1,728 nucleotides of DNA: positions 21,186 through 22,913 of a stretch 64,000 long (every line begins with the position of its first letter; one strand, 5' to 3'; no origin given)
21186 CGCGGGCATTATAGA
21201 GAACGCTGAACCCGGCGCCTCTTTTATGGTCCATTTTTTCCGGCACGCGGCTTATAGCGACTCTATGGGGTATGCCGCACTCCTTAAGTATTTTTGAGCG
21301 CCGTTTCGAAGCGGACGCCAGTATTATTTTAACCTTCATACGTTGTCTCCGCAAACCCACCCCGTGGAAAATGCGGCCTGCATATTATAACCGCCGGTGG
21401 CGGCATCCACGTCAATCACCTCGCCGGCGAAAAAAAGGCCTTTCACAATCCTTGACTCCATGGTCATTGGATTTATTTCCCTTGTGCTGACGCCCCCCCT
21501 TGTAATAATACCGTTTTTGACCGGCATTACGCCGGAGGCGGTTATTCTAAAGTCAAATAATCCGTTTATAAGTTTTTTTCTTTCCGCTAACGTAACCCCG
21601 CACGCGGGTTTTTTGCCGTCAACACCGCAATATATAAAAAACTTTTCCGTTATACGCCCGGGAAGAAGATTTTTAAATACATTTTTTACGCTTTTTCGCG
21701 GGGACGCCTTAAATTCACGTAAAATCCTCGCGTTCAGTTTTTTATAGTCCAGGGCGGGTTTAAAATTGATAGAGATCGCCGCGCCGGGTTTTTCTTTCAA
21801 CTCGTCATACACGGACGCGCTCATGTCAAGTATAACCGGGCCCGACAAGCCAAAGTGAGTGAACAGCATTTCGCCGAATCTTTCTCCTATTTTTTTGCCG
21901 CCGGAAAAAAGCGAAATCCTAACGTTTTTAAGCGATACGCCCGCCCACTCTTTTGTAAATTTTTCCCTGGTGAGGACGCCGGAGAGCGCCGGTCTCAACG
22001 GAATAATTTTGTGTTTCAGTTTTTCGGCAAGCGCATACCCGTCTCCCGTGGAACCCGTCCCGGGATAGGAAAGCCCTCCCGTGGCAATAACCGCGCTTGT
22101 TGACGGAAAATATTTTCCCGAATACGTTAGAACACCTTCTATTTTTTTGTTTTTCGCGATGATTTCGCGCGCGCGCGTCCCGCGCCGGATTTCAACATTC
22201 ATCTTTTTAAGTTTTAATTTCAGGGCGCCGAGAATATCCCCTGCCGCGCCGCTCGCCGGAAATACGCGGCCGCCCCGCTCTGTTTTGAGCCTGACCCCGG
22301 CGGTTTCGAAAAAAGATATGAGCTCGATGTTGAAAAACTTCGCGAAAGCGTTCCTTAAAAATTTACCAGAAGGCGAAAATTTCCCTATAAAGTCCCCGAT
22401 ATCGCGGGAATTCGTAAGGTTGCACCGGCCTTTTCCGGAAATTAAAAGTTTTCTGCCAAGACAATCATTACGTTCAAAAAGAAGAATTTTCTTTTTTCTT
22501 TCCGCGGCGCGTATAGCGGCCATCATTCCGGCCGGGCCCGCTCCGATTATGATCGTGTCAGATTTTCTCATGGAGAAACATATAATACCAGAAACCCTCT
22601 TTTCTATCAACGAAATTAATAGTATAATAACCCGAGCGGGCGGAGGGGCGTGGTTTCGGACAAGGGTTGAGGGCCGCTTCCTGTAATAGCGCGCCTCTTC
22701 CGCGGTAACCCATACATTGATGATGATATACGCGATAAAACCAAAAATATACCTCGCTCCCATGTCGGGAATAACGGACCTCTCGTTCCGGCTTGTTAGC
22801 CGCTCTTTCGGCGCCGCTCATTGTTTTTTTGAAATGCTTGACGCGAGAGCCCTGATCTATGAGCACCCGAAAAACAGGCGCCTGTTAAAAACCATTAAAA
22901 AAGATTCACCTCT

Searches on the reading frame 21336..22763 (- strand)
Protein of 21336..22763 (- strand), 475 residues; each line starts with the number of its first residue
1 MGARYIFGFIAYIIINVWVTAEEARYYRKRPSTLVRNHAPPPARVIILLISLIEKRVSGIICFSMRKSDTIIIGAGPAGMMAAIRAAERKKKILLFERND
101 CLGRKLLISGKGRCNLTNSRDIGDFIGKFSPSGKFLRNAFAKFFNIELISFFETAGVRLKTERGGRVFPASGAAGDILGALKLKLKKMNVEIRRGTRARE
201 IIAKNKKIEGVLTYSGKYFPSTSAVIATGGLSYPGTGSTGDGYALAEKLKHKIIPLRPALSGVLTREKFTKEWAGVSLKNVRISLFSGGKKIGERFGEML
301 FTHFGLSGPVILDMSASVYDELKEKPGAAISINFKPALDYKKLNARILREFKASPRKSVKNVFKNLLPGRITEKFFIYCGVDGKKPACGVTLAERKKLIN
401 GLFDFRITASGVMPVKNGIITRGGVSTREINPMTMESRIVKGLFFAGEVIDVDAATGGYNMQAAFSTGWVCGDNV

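Call 42: search_protein_families(library=pfam, proteins=[window:21336-22763:-], max_evalue=0.00001)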
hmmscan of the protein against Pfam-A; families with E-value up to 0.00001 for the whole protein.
window:21336-22763:- (475 aa): 8 families
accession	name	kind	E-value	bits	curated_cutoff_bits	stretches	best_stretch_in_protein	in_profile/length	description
PF03486.20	HI0933_like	-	9.3e-84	281.1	50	1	69-473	2-243/244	HI0933-like protein Rossmann domain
PF22780.1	HI0933_like_1st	-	3.9e-35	121.6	27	1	257-418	1-163/165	HI0933-like protein barrel and H2TH domain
PF01134.28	GIDA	-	2e-13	50.6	22.1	0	69-98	1-30/391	Glucose inhibited division protein A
PF07992.20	Pyr_redox_2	-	3.7e-11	43.4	26.1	1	69-109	2-43/291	Pyridine nucleotide-disulphide oxidoreductase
PF00890.30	FAD_binding_2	-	2.6e-10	40.5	20.4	1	69-103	1-35/414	FAD binding domain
PF01266.30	DAO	-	3.3e-08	33.9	27.9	0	69-100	1-32/353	FAD dependent oxidoreductase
PF12831.13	FAD_oxidored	-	5.7e-07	29.6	27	1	69-103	1-35/416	FAD dependent oxidoreductase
PF13450.12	NAD_binding_8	-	1.7e-06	28.6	21.9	1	72-103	1-32/68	NAD(P)-binding Rossmann-like domain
